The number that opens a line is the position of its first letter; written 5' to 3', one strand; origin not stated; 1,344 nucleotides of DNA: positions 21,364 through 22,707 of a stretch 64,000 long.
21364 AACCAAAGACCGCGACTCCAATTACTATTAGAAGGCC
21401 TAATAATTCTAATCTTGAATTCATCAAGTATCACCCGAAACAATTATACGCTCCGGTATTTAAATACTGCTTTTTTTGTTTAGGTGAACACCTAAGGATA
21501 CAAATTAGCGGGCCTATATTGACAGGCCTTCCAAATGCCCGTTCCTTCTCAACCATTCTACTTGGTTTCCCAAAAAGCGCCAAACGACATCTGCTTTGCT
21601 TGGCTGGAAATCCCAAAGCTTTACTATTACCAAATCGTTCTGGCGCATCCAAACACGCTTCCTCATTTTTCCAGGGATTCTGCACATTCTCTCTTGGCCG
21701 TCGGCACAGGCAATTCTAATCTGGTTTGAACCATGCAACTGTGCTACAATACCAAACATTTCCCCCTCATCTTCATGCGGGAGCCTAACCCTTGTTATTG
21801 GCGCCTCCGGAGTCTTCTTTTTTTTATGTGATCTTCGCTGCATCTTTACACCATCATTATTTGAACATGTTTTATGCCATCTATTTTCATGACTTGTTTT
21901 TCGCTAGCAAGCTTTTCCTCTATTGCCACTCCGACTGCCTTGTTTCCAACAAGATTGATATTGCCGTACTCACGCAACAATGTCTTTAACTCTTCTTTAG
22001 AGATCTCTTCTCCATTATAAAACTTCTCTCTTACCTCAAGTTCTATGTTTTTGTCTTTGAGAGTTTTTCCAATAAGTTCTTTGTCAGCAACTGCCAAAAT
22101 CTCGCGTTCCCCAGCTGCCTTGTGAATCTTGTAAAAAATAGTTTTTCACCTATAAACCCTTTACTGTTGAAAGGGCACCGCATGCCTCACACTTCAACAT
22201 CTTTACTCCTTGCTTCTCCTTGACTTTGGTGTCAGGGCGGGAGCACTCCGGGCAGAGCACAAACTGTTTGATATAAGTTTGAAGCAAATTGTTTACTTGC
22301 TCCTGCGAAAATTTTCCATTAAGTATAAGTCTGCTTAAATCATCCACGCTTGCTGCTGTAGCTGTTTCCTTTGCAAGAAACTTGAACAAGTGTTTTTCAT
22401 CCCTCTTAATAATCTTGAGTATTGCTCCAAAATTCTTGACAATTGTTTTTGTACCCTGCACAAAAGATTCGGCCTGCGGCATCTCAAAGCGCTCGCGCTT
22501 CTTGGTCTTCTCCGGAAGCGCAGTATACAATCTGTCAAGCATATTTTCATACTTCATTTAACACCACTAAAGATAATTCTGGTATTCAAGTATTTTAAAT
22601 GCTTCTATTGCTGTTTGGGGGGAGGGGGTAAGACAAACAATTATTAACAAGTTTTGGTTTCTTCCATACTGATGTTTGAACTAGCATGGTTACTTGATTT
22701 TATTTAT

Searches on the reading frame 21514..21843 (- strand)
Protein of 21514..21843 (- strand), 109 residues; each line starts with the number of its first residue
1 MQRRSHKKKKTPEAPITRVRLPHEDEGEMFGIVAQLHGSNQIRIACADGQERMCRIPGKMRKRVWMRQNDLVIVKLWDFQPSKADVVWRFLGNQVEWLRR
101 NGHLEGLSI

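Call 84: search_protein_families(library=pfam, proteins=[window:21514-21843:-], max_evalue=0.00001)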
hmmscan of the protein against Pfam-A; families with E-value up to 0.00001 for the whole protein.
window:21514-21843:- (109 aa): 1 family
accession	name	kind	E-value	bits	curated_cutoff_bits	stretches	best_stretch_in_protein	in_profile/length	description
PF01176.25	eIF-1a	-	3.9e-24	84.5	30.2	1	27-89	1-64/64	Translation initiation factor 1A / IF-1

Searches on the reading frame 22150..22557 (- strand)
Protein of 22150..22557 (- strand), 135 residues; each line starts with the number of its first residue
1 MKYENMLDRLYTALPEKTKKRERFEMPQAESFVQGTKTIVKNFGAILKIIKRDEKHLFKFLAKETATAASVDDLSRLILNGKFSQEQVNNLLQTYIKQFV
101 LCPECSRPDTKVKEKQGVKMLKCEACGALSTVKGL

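Call 97: search_protein_families(library=pfam, proteins=[window:22150-22557:-], max_evalue=0.0001)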
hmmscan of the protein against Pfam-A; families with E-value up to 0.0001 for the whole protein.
window:22150-22557:- (135 aa): 1 family
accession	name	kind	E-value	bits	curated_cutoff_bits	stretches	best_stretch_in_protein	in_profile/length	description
PF01873.23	eIF-5_eIF-2B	-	6e-38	129.8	27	1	16-128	3-116/117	Domain found in IF2B/IF5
